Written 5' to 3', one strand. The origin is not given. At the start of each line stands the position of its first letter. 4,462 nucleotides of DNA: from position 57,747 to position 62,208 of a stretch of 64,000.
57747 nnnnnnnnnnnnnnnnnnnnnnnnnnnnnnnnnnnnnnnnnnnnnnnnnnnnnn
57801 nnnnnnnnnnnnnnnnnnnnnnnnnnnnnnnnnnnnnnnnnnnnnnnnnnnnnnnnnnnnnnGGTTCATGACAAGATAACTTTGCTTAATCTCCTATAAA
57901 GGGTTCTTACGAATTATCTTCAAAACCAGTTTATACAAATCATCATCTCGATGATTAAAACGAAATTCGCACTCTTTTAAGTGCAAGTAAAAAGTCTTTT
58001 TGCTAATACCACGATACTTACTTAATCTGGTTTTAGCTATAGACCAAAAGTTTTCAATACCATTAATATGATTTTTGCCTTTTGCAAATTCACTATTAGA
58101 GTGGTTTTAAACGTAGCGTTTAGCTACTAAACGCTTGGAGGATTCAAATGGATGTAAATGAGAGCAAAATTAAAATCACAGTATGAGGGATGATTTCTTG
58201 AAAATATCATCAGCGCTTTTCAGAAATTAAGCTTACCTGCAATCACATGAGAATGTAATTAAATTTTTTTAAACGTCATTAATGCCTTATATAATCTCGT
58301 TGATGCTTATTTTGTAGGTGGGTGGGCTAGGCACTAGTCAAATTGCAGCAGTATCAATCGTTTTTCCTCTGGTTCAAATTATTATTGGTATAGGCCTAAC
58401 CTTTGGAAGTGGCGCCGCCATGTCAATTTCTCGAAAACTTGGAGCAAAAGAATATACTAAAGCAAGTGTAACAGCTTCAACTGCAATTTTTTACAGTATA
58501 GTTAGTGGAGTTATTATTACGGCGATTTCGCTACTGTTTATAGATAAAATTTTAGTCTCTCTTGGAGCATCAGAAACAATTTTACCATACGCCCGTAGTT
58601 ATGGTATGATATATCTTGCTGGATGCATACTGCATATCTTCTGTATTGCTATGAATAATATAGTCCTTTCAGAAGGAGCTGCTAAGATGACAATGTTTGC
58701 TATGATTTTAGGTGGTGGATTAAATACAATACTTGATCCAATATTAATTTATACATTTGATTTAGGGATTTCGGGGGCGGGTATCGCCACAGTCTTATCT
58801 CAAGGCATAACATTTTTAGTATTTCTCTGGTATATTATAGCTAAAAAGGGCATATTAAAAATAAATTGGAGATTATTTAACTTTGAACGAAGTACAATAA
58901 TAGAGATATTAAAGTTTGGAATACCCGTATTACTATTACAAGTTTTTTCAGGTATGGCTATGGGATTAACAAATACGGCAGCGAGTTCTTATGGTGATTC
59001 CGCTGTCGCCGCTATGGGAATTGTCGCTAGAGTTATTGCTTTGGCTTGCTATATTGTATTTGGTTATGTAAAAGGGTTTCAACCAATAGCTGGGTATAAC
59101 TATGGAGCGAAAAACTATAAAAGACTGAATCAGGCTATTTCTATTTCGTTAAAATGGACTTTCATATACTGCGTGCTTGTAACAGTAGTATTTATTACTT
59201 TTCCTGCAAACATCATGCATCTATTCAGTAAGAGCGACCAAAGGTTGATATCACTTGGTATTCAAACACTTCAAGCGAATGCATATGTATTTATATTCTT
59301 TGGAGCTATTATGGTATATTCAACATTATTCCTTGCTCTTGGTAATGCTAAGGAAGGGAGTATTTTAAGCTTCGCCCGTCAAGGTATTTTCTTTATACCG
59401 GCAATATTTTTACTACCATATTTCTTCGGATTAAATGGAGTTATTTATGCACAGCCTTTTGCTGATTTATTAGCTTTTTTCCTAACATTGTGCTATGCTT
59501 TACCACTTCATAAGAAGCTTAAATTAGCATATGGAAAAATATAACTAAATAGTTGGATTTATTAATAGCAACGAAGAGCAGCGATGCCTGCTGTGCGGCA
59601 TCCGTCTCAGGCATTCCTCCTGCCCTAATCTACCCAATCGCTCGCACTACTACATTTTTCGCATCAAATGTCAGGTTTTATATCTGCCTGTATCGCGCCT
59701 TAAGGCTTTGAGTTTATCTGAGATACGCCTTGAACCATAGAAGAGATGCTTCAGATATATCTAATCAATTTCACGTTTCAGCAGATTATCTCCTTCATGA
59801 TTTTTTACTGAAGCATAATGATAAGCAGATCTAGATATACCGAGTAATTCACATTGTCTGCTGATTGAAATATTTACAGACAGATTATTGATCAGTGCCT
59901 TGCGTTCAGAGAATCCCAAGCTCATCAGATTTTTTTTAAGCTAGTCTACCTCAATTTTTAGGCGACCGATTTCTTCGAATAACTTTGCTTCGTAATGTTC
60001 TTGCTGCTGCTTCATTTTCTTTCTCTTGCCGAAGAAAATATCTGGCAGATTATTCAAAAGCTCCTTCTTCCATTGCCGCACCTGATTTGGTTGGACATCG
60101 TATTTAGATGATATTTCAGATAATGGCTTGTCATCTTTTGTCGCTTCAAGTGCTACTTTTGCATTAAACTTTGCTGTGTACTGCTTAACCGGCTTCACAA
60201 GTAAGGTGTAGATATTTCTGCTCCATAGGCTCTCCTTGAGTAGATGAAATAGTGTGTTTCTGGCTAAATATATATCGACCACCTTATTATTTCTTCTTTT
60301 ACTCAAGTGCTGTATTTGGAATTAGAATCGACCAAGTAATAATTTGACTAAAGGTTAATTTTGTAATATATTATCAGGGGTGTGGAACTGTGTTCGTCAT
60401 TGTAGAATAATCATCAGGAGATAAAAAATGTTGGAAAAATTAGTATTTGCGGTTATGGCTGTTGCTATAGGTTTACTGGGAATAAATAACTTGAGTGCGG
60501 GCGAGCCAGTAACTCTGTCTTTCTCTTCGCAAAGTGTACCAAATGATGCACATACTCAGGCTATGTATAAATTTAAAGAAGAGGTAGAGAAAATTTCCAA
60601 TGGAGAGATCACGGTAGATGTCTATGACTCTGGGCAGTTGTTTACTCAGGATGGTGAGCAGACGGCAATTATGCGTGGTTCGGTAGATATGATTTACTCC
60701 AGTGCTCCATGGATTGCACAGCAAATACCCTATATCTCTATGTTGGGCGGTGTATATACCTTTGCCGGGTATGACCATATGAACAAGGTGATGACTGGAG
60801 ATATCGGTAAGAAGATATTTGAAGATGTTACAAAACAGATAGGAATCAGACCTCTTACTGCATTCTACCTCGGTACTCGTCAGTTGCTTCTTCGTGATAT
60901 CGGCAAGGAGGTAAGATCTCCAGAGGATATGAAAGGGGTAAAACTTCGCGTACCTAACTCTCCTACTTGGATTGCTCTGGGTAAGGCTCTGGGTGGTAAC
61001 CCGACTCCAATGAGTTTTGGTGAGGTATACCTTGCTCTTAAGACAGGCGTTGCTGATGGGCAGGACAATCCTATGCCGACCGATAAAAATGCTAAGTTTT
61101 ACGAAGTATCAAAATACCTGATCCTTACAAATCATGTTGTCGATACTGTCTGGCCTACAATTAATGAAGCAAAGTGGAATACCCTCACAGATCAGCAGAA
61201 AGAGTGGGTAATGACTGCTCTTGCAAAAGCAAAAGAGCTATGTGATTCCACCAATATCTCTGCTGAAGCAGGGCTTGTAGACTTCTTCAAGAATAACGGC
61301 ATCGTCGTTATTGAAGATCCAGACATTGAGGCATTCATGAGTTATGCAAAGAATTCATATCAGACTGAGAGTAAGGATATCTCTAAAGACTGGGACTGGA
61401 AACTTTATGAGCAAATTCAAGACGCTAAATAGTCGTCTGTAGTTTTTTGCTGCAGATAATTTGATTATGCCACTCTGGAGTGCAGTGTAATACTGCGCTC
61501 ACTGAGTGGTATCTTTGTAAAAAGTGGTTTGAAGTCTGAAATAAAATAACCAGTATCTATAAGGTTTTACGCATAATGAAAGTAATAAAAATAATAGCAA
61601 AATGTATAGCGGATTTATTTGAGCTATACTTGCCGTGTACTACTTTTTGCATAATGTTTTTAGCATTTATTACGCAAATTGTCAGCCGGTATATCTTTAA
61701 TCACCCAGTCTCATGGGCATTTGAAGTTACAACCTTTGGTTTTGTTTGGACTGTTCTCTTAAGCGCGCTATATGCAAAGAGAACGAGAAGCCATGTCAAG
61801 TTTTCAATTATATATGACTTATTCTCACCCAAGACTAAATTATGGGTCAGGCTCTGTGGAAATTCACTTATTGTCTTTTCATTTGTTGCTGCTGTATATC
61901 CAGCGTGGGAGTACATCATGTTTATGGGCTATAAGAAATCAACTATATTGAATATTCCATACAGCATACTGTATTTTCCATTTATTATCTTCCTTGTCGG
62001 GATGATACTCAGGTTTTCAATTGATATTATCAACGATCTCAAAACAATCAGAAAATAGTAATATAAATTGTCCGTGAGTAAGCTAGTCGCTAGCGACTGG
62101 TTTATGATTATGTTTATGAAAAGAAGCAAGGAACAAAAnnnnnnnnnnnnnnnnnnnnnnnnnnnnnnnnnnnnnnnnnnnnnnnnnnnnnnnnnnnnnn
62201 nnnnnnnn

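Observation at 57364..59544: MarR regulator and its MATE pump separated by an IS1595 fragment; MATE gene 5'-truncated and frameshifted; two related palindromes mark a likely MarR regulon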

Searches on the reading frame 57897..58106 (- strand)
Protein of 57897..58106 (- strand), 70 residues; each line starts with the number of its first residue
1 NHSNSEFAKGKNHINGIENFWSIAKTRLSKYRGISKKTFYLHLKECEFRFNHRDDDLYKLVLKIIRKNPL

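Call 25: search_protein_families(library=pfam, proteins=[window:57897-58106:-], max_evalue=0.01)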
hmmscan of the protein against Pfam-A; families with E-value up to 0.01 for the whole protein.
seq(70 aa): 1 family
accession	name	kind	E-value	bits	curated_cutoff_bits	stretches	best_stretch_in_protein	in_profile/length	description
PF12762.13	DDE_Tnp_IS1595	-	2.1e-06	28.3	27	1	1-51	102-153/153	ISXO2-like transposase domain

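Call 56: search_dna_similar(query=window:57897-58106:-, collection=plasmids, mode=protein, max_rows=8)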
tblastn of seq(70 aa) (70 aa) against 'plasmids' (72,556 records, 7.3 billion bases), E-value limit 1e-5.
Records with a match: 90; places in all: 151; records where one place covers at least 80% of the query: 61.
Best place of each record, by identity: 60-80% 18; <60% 72.
By first word of the organism name: Acinetobacter 29; Ralstonia 27; Providencia 6; Escherichia 5; Morganella 5; Piscirickettsia 4; Bartonella 3; Francisella 2; Neisseria 2; Psychrobacter 2; and 4 more.
By predicted mobility (MOB-suite, as given by PLSDB): non-mobilizable 41; mobilizable 33; conjugative 16.
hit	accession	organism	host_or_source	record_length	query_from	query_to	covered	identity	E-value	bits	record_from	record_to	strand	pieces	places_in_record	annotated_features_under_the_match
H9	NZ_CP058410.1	Trichlorobacter lovleyi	whole genome,river sediment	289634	1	70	100%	68.6%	7e-29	113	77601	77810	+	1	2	IS1595 family transposase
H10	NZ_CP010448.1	Francisella tularensis subsp. tularensis SCHU S4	-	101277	2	67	94%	62.1%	5e-22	94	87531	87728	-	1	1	IS1595 family transposase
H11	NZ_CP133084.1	Nitrosomonas sp. sh817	mixed culture,domestic water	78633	2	58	81%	64.9%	4e-17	80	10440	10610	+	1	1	none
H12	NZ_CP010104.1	Francisella tularensis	Microbial isolate,water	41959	7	66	86%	60.0%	3e-13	69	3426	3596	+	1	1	none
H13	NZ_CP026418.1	Acinetobacter sp. ACNIH2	-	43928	1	68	97%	52.9%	8e-14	71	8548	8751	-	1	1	IS1595 family transposase | hypothetical protein | mphE: macrolide phosphotransferase (MPH)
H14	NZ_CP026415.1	Acinetobacter sp. ACNIH2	-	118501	1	68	97%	52.9%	8e-14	71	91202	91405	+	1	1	IS1595 family transposase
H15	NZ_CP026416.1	Acinetobacter sp. ACNIH2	-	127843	1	68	97%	52.9%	8e-14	71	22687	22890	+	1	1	IS1595 family transposase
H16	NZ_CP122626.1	Escherichia coli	Sus scrofa,feces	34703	1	52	74%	67.3%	7e-13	68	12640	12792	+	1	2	IS1595-like element ISEc69 family transposase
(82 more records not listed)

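Call 57: get_annotated_region(hit=H9, flank=1300)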
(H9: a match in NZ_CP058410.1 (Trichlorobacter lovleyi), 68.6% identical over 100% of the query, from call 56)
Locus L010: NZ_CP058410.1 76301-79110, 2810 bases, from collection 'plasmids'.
description: Trichlorobacter lovleyi strain IAE plasmid pIAE1, complete sequence
organism: Trichlorobacter lovleyi (NCBI taxid 313985)
taxonomy: Bacteria; Thermodesulfobacteriota; Desulfuromonadia; Geobacterales; Geobacteraceae; Trichlorobacter; Trichlorobacter lovleyi
host: -; source: whole genome,river sediment; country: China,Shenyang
typing (MOB-suite, as given by PLSDB): non-mobilizable; mating-pair formation MPF_T
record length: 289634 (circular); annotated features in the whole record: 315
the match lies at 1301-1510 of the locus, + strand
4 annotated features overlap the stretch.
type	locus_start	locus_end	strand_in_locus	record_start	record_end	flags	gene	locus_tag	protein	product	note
CDS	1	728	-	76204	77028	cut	-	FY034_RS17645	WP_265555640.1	response regulator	GO:0000160 - phosphorelay signal transduction system [Evidence IEA]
CDS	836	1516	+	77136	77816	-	-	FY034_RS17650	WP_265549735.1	IS1595 family transposase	-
CDS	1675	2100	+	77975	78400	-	-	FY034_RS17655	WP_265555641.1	helix-turn-helix domain-containing protein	GO:0045892 - negative regulation of DNA-templated transcription [Evidence IEA]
CDS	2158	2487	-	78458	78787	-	-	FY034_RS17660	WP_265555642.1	HU family DNA-binding protein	GO:0030261 - chromosome condensation [Evidence IEA]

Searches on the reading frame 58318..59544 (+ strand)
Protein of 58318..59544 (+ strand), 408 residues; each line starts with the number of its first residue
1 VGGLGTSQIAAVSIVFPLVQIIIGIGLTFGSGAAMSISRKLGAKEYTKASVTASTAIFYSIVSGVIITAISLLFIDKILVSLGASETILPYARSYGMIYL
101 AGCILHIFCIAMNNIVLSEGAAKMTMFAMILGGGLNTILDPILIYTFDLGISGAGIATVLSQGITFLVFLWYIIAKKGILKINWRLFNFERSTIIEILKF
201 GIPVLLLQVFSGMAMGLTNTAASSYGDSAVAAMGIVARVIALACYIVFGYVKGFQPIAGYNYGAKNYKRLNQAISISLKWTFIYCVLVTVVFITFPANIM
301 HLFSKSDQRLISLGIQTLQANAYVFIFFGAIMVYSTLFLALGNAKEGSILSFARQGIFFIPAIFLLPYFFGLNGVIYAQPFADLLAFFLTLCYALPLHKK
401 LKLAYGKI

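Call 14: search_protein_families(library=pfam, proteins=[window:58318-59544:+], max_evalue=0.01)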
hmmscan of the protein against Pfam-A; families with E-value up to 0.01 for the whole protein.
window:58318-59544:+ (408 aa): 1 family
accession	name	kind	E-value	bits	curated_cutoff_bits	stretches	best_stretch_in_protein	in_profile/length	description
PF01554.23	MatE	-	1.6e-38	132.4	24.9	2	2-142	21-161/161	MatE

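Call 50: search_protein_families(library=ncbifam, proteins=[window:58318-59544:+], max_evalue=0.001)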
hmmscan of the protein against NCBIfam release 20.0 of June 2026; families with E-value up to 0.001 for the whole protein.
window:58318-59544:+ (408 aa): 8 families
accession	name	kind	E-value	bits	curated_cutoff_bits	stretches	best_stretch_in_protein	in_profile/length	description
TIGR00797.1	matE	subfamily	1.7e-54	185.2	147.4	1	2-373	21-393/396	MATE family efflux transporter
NF007130.1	PRK09575.1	equivalog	2.3e-52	178.7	445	1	4-387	37-420/435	MATE family efflux transporter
NF000131.1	MATE_multi_MepA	equivalog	5.7e-46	157.7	850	1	8-387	51-427/451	multidrug efflux MATE transporter MepA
NF041801.1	MATE_SolL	equivalog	5.6e-30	104.5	780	1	2-391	48-443/458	solanimycin export family MATE transporter SolL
NF000217.1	MATE_multi_FepA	equivalog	7.8e-21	74.6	900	1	4-386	46-427/443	multidrug efflux MATE transporter FepA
NF052396.1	MATE_WgkD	equivalog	5.4e-16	58.6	510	1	4-335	33-360/428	tryglysin-associated MATE efflux transporter WgkD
NF007690.0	PRK10367.1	equivalog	6.4e-09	35.2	409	1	39-305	75-342/441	MATE family efflux transporter DinF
NF041358.1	GntT_guanitoxin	equivalog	1.1e-08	34.5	525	1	124-366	164-406/438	guanitoxin biosynthesis MATE family efflux transporter GntT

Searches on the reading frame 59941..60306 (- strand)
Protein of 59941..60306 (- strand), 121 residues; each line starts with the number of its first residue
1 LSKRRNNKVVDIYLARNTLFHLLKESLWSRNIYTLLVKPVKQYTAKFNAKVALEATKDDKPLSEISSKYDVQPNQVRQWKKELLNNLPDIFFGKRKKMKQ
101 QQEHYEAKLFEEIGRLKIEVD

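Call 14: search_protein_families(library=pfam, proteins=[window:59941-60306:-], max_evalue=0.01)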
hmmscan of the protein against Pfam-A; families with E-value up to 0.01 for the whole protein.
window:59941-60306:- (121 aa): 1 family
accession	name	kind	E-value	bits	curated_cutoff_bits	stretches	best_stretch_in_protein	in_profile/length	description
PF01527.26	HTH_Tnp_1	-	3.2e-05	24.5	24.1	1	42-84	6-48/75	Transposase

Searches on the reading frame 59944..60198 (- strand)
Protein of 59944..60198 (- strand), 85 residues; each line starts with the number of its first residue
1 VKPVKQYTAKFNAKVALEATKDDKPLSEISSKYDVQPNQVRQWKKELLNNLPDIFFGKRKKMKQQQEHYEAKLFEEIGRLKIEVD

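Call 55: search_dna_similar(query=window:59944-60198:-, collection=plasmids, mode=protein, max_rows=8)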
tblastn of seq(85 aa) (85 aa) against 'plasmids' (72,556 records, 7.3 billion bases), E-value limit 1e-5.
Records with a match: 1427; places in all: 2204; records where one place covers at least 80% of the query: 1371.
Best place of each record, by identity: <60% 1427.
By first word of the organism name: Klebsiella 451; Escherichia 187; Acinetobacter 128; Bradyrhizobium 82; Enterobacter 47; Rhizobium 38; Pseudosulfitobacter 37; Pseudomonas 35; Phaeobacter 32; Sinorhizobium 30; and 110 more.
By predicted mobility (MOB-suite, as given by PLSDB): conjugative 750; non-mobilizable 435; mobilizable 242.
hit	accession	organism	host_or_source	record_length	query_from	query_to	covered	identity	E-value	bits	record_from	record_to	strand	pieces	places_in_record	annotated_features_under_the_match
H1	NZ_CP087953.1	Desulfosarcina sp. BuS5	-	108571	5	85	95%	50.6%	3e-20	89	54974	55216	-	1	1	IS3 family transposase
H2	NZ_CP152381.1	Marinobacter sp. SBY-1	mixed culture,aerobic biological filter ...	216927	5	85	95%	48.1%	2e-18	84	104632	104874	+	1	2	IS3 family transposase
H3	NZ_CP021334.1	Marinobacter salarius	pure culture,Lava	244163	5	85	95%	48.1%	2e-18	84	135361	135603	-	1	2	IS3 family transposase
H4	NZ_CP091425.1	Methylobacter sp. YRD-M1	isolate,wetland soil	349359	5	85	95%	46.9%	3e-14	72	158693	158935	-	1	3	none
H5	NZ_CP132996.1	Pseudomonas aeruginosa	Homo sapiens,sputum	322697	2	85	99%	44.0%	2e-12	67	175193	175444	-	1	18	IS3-like element ISPpu29 family transposase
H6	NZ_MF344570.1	Pseudomonas aeruginosa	-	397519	2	85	99%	44.0%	7e-11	63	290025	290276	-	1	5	IS3-like element ISPpu29 family transposase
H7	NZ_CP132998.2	Pseudomonas aeruginosa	Homo sapiens,sputum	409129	2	85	99%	44.0%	7e-11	63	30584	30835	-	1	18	IS3-like element ISPpu29 family transposase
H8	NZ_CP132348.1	Pseudomonas fulva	Homo sapiens,urine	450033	2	85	99%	44.0%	7e-11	63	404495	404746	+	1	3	IS3-like element ISPpu29 family transposase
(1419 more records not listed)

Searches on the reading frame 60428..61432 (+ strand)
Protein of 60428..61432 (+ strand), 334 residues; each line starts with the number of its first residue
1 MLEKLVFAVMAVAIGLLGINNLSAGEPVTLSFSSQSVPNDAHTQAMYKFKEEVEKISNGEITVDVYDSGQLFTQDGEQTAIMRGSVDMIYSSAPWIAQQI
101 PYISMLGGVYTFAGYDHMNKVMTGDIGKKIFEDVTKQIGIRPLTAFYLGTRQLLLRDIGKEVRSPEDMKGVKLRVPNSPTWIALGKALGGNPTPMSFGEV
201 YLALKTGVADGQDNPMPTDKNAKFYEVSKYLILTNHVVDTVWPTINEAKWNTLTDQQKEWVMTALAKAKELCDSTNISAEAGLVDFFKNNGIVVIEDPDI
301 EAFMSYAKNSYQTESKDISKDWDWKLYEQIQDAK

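Call 14: search_protein_families(library=pfam, proteins=[window:60428-61432:+], max_evalue=0.01)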
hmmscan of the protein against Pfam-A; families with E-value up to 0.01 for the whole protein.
window:60428-61432:+ (334 aa): 1 family
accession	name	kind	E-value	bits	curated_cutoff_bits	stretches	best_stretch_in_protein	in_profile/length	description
PF03480.18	DctP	-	1.5e-67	228.4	23.4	1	34-313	3-281/286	Bacterial extracellular solute-binding protein, family 7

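Call 50: search_protein_families(library=ncbifam, proteins=[P0121], max_evalue=0.001)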
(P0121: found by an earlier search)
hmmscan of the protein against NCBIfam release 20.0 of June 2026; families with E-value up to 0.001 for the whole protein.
P0121 (452 aa): 10 families
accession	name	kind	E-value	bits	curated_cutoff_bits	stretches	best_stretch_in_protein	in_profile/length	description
TIGR00797.1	matE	subfamily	2.4e-60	204.5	147.4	1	26-418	1-394/396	MATE family efflux transporter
NF007130.1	PRK09575.1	equivalog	7.3e-60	203.4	445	1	15-431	3-420/435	MATE family efflux transporter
NF000131.1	MATE_multi_MepA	equivalog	2.4e-50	172.1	850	1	15-431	13-427/451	multidrug efflux MATE transporter MepA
NF041801.1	MATE_SolL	equivalog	3.5e-39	134.8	780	1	12-435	14-443/458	solanimycin export family MATE transporter SolL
NF000217.1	MATE_multi_FepA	equivalog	3.4e-25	89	900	1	8-430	5-427/443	multidrug efflux MATE transporter FepA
NF052396.1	MATE_WgkD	equivalog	6.1e-20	71.6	510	1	21-382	6-363/428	tryglysin-associated MATE efflux transporter WgkD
NF007690.0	PRK10367.1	equivalog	3.1e-09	36.3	409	1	18-349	9-342/441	MATE family efflux transporter DinF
NF041358.1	GntT_guanitoxin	equivalog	9.9e-09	34.7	525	1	168-413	164-409/438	guanitoxin biosynthesis MATE family efflux transporter GntT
NF001214.0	PRK00187.1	equivalog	2e-06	27.1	449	1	18-416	10-417/464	NorM family multidrug efflux MATE transporter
NF007562.1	PRK10189.1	equivalog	4.6e-05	22.4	465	1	23-380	32-397/470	EmmdR/YeeO family multidrug/toxin efflux MATE transporter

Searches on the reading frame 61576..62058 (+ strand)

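Call 25: search_protein_families(library=pfam, proteins=[window:61576-62058:+], max_evalue=0.01)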
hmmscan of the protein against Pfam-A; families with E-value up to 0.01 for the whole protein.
window:61576-62058:+ (160 aa): 1 family
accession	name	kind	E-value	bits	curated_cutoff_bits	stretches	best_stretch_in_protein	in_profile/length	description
PF04290.18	DctQ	-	1.1e-26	93.7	28.3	1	27-156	1-131/132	Tripartite ATP-independent periplasmic transporters, DctQ component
